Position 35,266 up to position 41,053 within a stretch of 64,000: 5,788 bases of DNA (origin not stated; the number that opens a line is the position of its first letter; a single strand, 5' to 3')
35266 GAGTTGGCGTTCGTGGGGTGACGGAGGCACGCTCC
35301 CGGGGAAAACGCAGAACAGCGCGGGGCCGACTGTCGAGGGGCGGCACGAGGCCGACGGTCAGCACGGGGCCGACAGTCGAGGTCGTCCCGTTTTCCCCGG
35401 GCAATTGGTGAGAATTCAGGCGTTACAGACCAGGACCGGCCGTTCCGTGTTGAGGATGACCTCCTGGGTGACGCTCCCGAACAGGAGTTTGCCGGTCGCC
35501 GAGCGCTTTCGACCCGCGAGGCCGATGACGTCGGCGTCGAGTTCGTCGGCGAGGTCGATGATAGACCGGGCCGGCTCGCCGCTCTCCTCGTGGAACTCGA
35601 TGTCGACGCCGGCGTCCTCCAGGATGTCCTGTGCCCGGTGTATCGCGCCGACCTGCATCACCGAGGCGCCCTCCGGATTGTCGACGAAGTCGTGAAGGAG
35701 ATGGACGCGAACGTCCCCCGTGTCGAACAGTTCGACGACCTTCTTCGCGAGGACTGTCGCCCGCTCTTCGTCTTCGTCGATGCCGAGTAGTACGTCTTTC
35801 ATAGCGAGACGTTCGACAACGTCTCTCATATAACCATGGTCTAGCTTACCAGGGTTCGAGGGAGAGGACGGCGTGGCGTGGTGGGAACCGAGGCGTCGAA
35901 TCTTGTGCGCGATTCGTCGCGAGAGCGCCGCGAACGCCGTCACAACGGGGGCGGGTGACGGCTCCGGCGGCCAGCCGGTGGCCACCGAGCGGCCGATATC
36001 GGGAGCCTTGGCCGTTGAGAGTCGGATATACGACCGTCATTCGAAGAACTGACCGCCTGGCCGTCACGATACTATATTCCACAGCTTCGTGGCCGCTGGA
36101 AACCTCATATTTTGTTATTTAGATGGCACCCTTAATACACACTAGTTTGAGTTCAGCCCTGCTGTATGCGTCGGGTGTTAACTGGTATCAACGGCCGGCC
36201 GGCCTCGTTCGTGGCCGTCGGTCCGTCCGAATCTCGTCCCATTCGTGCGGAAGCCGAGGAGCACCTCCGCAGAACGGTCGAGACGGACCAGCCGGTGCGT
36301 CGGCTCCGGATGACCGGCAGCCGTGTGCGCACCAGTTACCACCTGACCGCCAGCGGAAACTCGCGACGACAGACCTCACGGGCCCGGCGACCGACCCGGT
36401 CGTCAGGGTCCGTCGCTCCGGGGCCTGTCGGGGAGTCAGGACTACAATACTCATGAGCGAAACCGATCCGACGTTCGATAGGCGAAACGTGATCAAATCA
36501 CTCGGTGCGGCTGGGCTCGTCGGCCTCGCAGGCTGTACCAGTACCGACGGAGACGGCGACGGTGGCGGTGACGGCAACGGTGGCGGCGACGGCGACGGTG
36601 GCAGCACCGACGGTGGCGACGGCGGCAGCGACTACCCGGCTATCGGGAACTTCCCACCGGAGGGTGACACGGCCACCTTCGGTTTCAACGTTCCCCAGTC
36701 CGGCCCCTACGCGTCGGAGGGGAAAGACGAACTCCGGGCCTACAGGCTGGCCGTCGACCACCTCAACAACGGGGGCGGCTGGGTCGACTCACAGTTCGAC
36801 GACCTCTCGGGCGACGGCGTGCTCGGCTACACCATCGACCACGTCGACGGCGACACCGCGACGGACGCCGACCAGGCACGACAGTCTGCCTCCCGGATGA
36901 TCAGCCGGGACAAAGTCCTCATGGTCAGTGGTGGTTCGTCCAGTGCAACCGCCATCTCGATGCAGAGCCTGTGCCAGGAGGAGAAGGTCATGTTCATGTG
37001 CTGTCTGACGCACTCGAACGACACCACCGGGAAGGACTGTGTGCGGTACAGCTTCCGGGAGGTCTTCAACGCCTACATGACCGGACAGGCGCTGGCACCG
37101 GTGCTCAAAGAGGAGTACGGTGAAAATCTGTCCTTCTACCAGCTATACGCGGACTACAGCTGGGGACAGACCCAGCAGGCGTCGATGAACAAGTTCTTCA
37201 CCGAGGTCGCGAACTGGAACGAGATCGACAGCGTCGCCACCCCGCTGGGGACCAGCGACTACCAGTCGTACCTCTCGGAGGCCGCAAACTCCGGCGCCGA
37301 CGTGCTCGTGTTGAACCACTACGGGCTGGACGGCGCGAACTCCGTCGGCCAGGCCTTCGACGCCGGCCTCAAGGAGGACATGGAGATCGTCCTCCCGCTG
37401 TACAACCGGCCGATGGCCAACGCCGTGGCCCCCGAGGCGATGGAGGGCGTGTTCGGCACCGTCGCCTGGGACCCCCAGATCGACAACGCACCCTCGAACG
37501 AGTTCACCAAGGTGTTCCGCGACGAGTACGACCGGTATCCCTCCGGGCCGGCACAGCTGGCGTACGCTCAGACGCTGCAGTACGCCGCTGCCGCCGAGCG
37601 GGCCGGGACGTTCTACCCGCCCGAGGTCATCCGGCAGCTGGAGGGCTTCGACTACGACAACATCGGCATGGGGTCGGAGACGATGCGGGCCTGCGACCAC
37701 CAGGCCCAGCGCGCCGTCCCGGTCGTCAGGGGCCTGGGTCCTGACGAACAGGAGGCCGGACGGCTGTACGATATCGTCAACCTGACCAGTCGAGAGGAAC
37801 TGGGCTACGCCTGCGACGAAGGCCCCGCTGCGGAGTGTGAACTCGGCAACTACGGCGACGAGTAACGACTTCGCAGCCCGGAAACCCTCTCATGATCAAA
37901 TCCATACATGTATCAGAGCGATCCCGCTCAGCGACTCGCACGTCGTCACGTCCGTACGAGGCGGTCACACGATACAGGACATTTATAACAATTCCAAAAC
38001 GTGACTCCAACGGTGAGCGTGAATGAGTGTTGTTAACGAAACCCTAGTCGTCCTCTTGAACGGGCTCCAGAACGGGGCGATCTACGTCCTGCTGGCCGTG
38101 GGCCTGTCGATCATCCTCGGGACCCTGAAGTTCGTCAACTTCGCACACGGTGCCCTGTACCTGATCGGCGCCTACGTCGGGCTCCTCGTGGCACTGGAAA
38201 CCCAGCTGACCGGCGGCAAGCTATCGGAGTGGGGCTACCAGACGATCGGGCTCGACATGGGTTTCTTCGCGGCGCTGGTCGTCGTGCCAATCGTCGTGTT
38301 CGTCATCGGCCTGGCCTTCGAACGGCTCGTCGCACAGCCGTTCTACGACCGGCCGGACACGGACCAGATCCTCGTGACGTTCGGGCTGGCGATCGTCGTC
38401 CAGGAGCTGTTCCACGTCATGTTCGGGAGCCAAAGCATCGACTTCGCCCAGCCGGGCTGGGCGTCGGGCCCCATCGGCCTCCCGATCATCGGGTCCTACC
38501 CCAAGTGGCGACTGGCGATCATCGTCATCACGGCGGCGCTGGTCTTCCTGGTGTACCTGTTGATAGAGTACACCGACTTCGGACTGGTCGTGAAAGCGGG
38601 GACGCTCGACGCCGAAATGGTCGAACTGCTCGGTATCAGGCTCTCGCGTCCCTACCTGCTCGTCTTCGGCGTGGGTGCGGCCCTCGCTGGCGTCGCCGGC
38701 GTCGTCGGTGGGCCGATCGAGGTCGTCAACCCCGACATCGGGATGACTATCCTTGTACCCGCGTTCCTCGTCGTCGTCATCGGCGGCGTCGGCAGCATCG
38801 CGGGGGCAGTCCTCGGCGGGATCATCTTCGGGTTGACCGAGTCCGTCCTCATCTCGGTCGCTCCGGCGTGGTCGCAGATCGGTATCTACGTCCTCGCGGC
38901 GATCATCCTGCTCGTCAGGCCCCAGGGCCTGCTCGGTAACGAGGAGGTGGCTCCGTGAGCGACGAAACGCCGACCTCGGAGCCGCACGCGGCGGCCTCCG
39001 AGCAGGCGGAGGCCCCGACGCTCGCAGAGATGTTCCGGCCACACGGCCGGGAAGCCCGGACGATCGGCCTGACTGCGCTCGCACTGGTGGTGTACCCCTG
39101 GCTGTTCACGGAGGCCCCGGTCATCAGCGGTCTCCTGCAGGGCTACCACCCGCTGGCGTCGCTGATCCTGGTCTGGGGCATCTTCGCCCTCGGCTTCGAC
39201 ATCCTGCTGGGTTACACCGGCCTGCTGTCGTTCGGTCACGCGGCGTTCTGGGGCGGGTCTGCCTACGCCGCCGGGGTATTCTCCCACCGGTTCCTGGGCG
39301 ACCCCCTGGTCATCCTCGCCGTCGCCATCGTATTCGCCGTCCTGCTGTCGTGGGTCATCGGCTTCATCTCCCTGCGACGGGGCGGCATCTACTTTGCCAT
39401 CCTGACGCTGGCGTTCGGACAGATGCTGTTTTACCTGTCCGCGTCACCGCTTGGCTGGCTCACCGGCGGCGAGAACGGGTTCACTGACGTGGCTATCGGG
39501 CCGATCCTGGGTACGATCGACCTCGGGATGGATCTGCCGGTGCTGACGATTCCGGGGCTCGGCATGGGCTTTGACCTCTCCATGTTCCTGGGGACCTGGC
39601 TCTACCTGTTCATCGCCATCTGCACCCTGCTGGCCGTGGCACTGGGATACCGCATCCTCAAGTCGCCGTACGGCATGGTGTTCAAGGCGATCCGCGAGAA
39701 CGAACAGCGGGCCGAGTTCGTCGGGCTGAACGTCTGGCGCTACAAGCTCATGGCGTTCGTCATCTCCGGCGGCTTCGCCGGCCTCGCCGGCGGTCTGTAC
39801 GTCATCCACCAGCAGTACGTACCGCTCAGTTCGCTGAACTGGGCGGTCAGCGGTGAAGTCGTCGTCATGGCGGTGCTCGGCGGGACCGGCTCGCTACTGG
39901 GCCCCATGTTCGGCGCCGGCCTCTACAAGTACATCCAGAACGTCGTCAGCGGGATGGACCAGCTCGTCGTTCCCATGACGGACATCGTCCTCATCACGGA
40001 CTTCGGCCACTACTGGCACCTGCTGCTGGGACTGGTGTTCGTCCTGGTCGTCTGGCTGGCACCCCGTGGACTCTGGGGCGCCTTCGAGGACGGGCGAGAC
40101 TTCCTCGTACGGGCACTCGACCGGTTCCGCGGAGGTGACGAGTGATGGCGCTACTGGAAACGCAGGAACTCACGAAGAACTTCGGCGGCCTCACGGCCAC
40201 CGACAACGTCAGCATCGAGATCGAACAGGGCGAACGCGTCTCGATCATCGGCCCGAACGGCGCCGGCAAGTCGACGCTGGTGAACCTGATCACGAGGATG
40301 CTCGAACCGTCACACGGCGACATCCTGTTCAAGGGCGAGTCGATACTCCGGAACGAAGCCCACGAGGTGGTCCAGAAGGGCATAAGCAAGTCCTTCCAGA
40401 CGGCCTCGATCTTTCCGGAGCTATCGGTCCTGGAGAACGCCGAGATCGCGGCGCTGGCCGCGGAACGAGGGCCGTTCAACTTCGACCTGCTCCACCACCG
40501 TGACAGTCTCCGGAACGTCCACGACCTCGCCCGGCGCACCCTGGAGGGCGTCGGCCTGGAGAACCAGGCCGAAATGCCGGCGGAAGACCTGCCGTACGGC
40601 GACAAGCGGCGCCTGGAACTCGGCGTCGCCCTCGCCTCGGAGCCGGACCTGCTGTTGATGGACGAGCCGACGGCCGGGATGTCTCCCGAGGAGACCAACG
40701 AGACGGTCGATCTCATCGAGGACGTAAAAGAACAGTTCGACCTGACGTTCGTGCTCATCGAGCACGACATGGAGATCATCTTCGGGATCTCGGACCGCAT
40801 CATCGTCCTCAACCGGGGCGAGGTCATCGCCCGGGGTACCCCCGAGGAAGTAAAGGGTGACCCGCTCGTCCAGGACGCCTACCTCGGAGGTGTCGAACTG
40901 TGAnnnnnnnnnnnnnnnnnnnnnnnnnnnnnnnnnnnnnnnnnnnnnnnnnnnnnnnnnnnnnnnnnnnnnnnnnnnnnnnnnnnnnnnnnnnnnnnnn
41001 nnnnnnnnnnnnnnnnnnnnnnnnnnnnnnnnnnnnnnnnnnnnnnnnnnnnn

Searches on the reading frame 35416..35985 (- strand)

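Call 98: search_protein_families(library=pfam, proteins=[window:35416-35985:-], max_evalue=0.001)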
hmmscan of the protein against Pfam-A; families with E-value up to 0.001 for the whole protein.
window:35416-35985:- (189 aa): 1 family
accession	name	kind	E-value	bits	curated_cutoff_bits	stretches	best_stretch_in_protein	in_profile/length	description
PF00582.32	Usp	-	8e-18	65.8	24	1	63-187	3-140/141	Universal stress protein family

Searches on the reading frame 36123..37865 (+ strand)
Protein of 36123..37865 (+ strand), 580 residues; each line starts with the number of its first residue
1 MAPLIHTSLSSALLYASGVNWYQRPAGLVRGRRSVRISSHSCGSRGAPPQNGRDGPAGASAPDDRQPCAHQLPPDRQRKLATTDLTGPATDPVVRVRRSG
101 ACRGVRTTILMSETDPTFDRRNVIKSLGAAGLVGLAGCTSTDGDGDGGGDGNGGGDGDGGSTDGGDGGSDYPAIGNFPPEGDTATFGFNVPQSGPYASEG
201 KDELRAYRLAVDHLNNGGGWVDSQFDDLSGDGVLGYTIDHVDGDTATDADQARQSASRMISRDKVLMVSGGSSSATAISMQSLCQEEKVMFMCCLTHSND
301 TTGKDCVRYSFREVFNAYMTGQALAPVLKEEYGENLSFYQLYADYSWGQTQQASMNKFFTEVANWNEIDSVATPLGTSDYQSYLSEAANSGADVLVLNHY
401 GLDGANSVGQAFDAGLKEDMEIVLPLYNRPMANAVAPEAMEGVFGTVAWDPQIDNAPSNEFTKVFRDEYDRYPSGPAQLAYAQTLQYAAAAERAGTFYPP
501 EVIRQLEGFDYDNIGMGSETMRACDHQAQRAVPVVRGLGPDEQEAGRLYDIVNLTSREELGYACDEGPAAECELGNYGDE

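Call 98: search_protein_families(library=pfam, proteins=[window:36123-37865:+], max_evalue=0.001)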
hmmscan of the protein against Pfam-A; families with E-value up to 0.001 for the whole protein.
window:36123-37865:+ (580 aa): 3 families
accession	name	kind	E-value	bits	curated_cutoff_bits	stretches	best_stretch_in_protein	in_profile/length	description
PF13458.12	Peripla_BP_6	-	4.3e-68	230.9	31.7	1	185-536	3-337/343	Periplasmic binding protein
PF13433.12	Peripla_BP_5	-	1.6e-14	54.3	27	1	192-526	9-325/363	Periplasmic binding protein domain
PF01094.35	ANF_receptor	-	0.0002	21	25.4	1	205-448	4-241/353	Receptor family ligand binding region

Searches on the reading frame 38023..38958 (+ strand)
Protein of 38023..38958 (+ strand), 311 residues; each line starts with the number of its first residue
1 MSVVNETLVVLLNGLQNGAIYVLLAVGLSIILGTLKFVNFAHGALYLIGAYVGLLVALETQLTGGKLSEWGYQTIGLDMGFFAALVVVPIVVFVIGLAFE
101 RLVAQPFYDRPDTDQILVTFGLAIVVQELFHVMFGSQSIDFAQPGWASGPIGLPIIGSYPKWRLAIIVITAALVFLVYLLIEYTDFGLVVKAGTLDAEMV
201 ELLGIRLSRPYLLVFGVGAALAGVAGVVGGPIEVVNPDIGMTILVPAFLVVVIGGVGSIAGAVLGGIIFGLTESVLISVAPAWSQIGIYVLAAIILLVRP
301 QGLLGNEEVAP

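Call 98: search_protein_families(library=pfam, proteins=[window:38023-38958:+], max_evalue=0.001)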
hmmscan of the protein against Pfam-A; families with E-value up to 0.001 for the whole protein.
window:38023-38958:+ (311 aa): 1 family
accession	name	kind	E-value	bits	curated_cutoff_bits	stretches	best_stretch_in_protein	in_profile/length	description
PF02653.21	BPD_transp_2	-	1.5e-32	113.2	26.8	1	11-291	2-264/269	Branched-chain amino acid transport system / permease component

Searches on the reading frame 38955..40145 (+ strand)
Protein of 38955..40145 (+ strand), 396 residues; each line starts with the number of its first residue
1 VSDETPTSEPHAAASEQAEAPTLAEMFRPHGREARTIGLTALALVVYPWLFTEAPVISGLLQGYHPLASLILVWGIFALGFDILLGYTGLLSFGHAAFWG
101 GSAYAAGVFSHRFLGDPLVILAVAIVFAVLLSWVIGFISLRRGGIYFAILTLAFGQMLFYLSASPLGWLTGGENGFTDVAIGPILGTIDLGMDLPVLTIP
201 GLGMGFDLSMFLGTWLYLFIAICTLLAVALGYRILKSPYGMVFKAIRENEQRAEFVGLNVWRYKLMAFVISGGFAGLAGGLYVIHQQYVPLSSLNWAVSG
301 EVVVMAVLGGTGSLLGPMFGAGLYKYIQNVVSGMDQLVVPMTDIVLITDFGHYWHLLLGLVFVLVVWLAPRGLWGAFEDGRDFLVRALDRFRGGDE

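Call 98: search_protein_families(library=pfam, proteins=[window:38955-40145:+], max_evalue=0.001)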
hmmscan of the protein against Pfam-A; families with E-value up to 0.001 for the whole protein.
window:38955-40145:+ (396 aa): 1 family
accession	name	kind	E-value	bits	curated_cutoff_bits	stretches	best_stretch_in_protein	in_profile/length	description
PF02653.21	BPD_transp_2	-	1.6e-38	132.9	26.8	1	68-365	6-268/269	Branched-chain amino acid transport system / permease component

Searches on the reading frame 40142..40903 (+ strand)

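Call 98: search_protein_families(library=pfam, proteins=[window:40142-40903:+], max_evalue=0.001)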
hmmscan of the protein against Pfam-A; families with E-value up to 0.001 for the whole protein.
window:40142-40903:+ (253 aa): 6 families
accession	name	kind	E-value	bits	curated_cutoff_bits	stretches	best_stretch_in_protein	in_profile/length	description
PF00005.33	ABC_tran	-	1.4e-30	107.1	25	1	21-178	2-137/137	ABC transporter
PF12399.14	BCA_ABC_TP_C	-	8.6e-10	38.5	25.5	1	227-250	1-24/27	Branched-chain amino acid ATP-binding cassette transporter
PF13304.12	AAA_21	-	2.2e-09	38.2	27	1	98-183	171-274/304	AAA domain, putative AbiEii toxin, Type IV TA system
PF13555.12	AAA_29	-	1.5e-05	25.1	27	1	21-58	13-50/61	P-loop containing region of AAA domain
PF13476.12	AAA_23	-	0.00013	23.1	27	1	12-54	5-43/201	AAA domain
PF13175.12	AAA_15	-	0.00029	21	32.1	1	12-77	9-66/374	AAA ATPase domain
